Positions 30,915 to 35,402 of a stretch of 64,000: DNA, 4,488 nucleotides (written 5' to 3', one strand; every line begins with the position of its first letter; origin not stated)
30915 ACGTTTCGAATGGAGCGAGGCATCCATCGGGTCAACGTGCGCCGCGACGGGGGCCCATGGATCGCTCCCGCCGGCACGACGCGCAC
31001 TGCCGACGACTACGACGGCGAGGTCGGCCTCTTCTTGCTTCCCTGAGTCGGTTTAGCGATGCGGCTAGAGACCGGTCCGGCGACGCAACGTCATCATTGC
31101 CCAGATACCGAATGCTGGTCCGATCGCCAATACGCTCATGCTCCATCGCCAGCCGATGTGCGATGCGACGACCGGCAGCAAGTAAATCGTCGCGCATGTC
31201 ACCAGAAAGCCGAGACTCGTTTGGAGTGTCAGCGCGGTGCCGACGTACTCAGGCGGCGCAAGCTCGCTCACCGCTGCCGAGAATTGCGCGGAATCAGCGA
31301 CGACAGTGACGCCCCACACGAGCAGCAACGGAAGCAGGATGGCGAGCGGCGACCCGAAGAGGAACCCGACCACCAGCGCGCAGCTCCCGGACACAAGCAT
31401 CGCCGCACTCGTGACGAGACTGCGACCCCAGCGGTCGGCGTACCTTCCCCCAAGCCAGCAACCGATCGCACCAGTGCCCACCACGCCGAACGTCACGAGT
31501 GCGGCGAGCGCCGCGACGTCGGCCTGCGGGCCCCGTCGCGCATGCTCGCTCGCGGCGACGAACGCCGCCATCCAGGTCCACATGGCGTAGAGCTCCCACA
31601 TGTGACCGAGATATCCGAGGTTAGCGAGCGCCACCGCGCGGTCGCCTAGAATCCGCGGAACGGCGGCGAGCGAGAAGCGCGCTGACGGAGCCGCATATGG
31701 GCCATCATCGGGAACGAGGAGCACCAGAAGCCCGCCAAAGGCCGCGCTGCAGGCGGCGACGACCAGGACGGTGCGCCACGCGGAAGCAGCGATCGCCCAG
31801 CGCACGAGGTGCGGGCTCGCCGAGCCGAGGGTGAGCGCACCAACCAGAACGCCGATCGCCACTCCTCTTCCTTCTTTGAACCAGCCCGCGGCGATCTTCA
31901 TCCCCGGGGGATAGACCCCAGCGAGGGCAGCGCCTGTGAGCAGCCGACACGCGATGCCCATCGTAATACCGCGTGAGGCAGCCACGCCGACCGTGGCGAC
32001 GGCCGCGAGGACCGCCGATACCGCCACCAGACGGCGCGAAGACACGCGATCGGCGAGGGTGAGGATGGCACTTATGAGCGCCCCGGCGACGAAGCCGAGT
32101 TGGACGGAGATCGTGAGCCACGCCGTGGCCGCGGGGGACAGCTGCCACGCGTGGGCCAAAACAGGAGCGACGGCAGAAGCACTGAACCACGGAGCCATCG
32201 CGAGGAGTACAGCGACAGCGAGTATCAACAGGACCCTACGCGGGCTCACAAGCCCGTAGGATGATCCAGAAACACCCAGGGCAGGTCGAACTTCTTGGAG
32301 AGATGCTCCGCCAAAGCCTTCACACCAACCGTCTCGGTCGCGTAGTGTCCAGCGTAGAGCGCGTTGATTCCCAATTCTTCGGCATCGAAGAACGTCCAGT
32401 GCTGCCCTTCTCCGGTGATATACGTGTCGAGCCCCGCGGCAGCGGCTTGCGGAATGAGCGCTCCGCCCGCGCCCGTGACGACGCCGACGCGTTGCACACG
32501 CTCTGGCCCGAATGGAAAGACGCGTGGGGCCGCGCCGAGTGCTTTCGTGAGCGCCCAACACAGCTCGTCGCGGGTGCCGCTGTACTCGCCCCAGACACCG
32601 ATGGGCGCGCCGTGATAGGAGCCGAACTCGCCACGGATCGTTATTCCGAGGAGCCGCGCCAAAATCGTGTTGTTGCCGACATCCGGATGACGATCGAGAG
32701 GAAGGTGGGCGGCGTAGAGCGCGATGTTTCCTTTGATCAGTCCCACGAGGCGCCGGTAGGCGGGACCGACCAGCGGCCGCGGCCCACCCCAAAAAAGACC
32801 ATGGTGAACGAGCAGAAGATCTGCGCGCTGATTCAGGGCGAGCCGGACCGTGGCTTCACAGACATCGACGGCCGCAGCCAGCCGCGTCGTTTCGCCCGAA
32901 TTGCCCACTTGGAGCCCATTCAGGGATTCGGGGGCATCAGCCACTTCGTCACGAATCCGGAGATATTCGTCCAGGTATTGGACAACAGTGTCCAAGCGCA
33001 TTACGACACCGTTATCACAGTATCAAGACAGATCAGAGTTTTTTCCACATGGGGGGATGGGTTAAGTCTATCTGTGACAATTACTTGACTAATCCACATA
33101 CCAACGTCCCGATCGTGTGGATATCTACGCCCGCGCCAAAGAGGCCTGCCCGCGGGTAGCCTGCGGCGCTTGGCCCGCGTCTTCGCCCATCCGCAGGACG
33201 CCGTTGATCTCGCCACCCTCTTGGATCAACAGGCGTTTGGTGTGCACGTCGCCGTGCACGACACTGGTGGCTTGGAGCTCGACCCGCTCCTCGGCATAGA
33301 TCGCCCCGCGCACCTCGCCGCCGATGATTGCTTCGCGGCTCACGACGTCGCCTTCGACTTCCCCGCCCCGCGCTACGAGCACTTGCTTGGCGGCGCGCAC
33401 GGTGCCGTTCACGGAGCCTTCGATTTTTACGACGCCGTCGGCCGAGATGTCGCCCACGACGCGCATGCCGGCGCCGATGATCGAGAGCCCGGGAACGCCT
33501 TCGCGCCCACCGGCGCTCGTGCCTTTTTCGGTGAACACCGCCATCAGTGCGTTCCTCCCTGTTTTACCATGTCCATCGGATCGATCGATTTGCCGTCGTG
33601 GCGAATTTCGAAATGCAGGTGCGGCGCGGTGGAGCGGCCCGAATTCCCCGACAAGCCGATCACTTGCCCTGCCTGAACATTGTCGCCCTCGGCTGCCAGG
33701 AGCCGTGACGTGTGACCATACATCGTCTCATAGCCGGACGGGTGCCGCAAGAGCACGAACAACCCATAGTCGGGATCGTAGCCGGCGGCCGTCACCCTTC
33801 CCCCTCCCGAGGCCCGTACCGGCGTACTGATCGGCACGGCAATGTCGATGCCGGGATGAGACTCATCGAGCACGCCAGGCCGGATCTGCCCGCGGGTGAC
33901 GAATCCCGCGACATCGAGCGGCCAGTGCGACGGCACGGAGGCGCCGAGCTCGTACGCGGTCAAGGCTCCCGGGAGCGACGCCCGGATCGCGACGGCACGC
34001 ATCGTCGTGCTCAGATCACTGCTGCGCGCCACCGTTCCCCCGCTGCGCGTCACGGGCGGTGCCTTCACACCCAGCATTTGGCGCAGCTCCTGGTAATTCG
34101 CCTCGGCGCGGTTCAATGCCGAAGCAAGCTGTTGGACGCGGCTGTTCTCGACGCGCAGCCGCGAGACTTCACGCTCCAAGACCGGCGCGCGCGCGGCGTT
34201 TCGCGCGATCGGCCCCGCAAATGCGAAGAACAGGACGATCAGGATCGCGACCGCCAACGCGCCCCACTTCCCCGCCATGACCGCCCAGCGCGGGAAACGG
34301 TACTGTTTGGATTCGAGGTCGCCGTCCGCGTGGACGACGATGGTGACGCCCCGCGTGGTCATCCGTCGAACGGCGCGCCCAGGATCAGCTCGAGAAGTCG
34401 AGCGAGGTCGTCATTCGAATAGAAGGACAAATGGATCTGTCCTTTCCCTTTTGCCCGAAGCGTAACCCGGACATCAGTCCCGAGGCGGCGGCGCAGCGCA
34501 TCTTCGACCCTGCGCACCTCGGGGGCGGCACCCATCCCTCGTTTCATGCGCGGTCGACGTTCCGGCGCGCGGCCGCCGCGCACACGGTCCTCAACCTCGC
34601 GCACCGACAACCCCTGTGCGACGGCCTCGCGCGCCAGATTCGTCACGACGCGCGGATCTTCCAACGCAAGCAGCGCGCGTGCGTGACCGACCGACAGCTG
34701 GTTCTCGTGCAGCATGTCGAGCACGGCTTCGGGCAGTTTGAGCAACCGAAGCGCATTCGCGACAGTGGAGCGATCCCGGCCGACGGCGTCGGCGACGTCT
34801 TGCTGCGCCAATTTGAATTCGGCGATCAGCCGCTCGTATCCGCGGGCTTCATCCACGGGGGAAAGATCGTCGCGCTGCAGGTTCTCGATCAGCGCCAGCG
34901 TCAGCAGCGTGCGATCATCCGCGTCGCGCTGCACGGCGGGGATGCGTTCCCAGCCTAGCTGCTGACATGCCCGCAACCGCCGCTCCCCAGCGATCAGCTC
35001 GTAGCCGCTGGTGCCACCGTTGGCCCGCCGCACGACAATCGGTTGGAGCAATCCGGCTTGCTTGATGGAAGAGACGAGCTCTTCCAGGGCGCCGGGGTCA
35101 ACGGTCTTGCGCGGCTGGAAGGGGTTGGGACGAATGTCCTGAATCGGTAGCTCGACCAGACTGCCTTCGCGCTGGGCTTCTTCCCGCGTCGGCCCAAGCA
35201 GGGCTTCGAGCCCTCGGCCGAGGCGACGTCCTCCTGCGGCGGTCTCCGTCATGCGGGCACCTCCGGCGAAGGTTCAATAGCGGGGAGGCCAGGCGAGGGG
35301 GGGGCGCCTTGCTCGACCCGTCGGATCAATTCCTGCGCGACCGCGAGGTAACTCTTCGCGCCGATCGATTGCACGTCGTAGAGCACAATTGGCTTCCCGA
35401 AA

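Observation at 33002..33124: Cluster of near-consensus DnaA boxes and a second inverted motif in a 123-bp AT-richer gap next to the par locus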

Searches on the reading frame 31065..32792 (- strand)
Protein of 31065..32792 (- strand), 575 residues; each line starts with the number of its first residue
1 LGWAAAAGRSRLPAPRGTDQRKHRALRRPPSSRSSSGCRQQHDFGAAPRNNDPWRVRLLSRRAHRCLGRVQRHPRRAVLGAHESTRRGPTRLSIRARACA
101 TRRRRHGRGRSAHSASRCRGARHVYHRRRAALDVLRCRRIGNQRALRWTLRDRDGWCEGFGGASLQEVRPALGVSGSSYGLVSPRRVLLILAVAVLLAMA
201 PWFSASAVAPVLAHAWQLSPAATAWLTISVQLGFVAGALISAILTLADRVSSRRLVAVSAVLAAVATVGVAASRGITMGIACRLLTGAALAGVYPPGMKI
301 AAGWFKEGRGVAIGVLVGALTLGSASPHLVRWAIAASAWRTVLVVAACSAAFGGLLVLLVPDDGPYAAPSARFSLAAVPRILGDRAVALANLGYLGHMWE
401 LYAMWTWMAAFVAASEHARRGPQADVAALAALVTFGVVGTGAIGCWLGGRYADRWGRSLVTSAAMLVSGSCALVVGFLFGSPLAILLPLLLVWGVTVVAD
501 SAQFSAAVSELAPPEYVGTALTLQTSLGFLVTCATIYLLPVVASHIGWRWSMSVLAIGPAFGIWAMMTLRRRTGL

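Call 9: search_protein_families(library=pfam, proteins=[window:31065-32792:-])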
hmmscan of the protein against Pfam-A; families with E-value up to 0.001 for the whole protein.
window:31065-32792:- (575 aa): 1 family
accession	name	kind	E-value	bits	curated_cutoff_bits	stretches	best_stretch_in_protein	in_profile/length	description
PF07690.21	MFS_1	-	1.6e-29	103.3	33.4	2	191-532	1-343/347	Major Facilitator Superfamily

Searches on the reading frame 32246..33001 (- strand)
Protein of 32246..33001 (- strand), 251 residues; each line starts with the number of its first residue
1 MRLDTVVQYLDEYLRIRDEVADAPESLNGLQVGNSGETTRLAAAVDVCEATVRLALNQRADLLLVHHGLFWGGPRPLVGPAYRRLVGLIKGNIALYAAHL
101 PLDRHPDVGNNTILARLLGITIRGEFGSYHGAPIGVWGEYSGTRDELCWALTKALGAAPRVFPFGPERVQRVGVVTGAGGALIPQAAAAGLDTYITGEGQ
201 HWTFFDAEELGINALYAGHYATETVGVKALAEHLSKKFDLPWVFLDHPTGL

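Call 9: search_protein_families(library=pfam, proteins=[window:32246-33001:-])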
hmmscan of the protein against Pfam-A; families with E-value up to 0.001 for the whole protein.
window:32246-33001:- (251 aa): 1 family
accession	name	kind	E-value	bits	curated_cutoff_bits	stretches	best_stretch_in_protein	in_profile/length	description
PF01784.24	DUF34_NIF3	-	1.8e-58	198.6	23.4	1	1-246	1-251/256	Duf34/NIF3 (NGG1p interacting factor 3)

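Call 13: find_related_loci(query=window:32246-33001:-, collection=genome_contigs, flank=10000)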
Query window:32246-33001:- (251 aa) in genome_contigs; peptide patterns used: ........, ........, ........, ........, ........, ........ (x = any residue, [..] = any of these).
600 stretches matched a pattern (row limit reached: there are more); 592 encode a relative of the query (tblastn E <= 1e-3); the best 80 are kept; 80 distinct loci.
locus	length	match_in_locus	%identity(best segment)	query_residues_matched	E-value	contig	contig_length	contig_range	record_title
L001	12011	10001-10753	85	1-251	1e-145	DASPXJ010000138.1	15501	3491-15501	MAG TPA_asm: Gemmatimonadales bacterium isolate SMAG_U11564 k141_151235, whole genome shotgun sequence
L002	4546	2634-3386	82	1-251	6e-144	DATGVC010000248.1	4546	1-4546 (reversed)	MAG TPA_asm: Gemmatimonadales bacterium isolate SMAG_U10546 k141_459078, whole genome shotgun sequence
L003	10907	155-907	81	1-251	1e-139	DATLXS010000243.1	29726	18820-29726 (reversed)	MAG TPA_asm: Gemmatimonadales bacterium isolate SMAG_U13252 k141_1199601, whole genome shotgun sequence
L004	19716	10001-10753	81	1-251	6e-138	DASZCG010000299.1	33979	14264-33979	MAG TPA_asm: Gemmatimonadales bacterium isolate SMAG_U6436 k141_124811, whole genome shotgun sequence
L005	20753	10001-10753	80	1-251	6e-137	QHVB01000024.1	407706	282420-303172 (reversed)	MAG: Gemmatimonadetes bacterium isolate AG14 14_0929_12_30cm_scaffold_1_curated, whole genome shotgun sequence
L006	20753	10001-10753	79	1-251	4e-137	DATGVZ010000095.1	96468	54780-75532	MAG TPA_asm: Gemmatimonadales bacterium isolate SMAG_U10569 k141_1327283, whole genome shotgun sequence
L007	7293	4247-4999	80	1-251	3e-136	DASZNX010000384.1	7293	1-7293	MAG TPA_asm: Gemmatimonadales bacterium isolate SMAG_U5929 k141_232994, whole genome shotgun sequence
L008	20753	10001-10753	78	1-251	7e-136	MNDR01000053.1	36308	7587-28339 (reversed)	MAG: Gemmatimonadetes bacterium 13_2_20CM_2_65_7 13_2_20cm_2_scaffold_40, whole genome shotgun sequence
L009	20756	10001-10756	76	1-251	2e-127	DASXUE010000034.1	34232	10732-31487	MAG TPA_asm: Gemmatimonadales bacterium isolate SMAG_U4710 k141_626927, whole genome shotgun sequence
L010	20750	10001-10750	69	1-251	4e-111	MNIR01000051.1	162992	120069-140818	MAG: Gemmatimonadetes bacterium 13_1_20CM_4_69_16 13_1_20cm_4_scaffold_43, whole genome shotgun sequence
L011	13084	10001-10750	67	1-251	7e-108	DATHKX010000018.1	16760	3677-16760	MAG TPA_asm: Gemmatimonadales bacterium isolate SMAG_U12591 k141_400724, whole genome shotgun sequence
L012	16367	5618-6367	67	1-251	2e-107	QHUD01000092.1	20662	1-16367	MAG: Gemmatimonadetes bacterium isolate AG36 14_0927_12_20cm_scaffold_2001_curated, whole genome shotgun sequence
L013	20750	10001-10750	66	1-251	6e-107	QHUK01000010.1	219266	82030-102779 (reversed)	MAG: Gemmatimonadetes bacterium isolate AG3 14_0919_02_20cm_scaffold_14_curated, whole genome shotgun sequence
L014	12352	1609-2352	67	3-251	6e-105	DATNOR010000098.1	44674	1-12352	MAG TPA_asm: Gemmatimonadales bacterium isolate SMAG_U11536 k141_971927, whole genome shotgun sequence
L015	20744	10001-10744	67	3-251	9e-104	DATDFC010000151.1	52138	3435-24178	MAG TPA_asm: Gemmatimonadales bacterium isolate SMAG_U216 k141_147160, whole genome shotgun sequence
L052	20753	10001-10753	53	1-251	2e-78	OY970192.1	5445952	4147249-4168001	MAG: uncultured Gemmatimonadales bacterium isolate MFD01721.bin.c.5 genome assembly, chromosome: 1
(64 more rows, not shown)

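Call 37: find_related_loci(query=L052:271-1686:-, collection=metagenome_contigs, flank=8000)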
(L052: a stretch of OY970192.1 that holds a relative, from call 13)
Query L052:271-1686:- (471 aa) in metagenome_contigs; peptide patterns used: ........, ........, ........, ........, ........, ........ (x = any residue, [..] = any of these).
600 stretches matched a pattern (row limit reached: there are more); 599 encode a relative of the query (tblastn E <= 1e-3); the best 80 are kept; 80 distinct loci.
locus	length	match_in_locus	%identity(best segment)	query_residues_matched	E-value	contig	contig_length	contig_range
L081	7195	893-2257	61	1-469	7e-179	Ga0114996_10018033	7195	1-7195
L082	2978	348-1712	61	1-469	0e+0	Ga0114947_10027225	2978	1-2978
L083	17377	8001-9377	57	1-471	4e-159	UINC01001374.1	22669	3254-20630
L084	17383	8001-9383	58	1-471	5e-152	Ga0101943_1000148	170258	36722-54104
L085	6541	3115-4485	52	1-469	3e-147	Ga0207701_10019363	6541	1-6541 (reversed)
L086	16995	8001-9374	52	1-469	2e-146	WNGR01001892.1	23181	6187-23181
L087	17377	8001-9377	53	1-469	2e-145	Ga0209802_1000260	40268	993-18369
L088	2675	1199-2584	52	1-471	4e-153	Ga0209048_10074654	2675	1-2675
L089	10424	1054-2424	53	1-469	8e-144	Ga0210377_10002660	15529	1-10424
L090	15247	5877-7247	53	1-469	2e-143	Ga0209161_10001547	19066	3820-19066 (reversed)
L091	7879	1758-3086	46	1-471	1e-142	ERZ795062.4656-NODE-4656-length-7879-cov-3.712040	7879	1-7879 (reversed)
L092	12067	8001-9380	53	1-469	2e-142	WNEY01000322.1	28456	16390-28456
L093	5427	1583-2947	52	1-469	3e-142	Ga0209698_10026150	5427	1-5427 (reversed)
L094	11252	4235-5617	53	1-469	7e-141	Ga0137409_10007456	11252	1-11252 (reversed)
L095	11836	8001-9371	51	1-471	4e-140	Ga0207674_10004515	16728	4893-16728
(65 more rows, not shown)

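Call 48: search_protein_families(library=pfam, proteins=[L052:271-1686:-])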
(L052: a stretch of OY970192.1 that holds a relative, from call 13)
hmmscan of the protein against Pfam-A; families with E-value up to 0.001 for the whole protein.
L052:271-1686:- (471 aa): 8 families
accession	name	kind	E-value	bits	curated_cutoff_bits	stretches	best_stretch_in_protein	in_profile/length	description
PF00308.24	Bac_DnaA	-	5.1e-72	241.8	23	1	134-295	1-162/162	Bacterial DnaA ATPAse domain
PF08299.17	Bac_DnaA_C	-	1.1e-24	86.7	31.5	1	383-448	4-69/69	Bacterial dnaA protein helix-turn-helix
PF11638.13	DnaA_N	-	7e-11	42.1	24.6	1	6-68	1-64/65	DnaA N-terminal domain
PF01695.23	IstB_IS21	-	2.8e-10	40.6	24.1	1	170-273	95-195/238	IstB-like ATP binding protein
PF00004.35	AAA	-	1.2e-05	26.2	21.2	1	171-287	2-126/131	ATPase family associated with various cellular activities (AAA)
PF22688.2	Hda_lid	-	1.6e-05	25.3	27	1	303-364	3-64/65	Hda, lid domain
PF13173.12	AAA_14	-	0.00038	20.9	27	1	169-270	4-97/129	AAA domain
PF01637.24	ATPase_2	-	0.00054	20.3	33.2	0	166-281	19-126/225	ATPase domain predominantly from Archaea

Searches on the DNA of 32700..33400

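Call 45: search_rna_families(source=window, start=32700, end=33400, threshold=evalue, max_evalue=1)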
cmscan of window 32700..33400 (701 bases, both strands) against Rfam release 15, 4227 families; matches with E-value up to 1: 0.
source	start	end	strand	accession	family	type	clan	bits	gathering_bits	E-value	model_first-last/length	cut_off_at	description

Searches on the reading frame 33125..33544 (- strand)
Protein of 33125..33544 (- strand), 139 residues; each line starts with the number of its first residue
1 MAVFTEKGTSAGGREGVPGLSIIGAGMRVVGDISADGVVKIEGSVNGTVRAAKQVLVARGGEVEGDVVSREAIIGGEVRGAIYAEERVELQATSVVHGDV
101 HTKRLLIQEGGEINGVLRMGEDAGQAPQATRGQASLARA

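Call 9: search_protein_families(library=pfam, proteins=[window:33125-33544:-])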
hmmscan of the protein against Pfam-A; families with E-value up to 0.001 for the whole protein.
window:33125-33544:- (139 aa): 1 family
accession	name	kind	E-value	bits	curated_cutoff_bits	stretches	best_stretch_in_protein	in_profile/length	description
PF04519.19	Bactofilin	-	9.3e-25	87.2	27.9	1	21-116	1-96/98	Polymer-forming cytoskeletal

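Call 12: find_encoding_contigs(protein=window:33125-33544:-, flank=10000, max_places=10)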
Protein window:33125-33544:- (139 aa): no gene with exactly this product is on record in the collection.

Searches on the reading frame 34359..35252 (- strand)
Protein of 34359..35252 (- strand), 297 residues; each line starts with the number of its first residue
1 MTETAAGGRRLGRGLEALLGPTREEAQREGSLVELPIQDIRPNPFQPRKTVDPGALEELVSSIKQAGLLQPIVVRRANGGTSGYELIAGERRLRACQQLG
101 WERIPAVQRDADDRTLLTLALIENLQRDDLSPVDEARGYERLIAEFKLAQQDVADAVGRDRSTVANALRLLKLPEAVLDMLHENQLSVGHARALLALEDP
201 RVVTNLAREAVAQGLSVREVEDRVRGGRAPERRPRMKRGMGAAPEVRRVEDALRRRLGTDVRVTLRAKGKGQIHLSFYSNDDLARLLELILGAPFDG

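Call 9: search_protein_families(library=pfam, proteins=[window:34359-35252:-])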
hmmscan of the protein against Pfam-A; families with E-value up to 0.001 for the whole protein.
window:34359-35252:- (297 aa): 3 families
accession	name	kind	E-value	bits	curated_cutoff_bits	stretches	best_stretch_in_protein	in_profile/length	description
PF17762.8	HTH_ParB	-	1.6e-34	118.6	22.6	1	129-225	2-98/102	ParB HTH domain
PF02195.25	ParB_N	-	3.8e-33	113.9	26.3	1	32-126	3-95/95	ParB N-terminal domain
PF23552.2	ParB_C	-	2.2e-09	37.1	23.8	1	243-290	2-49/50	ParB dimerisation domain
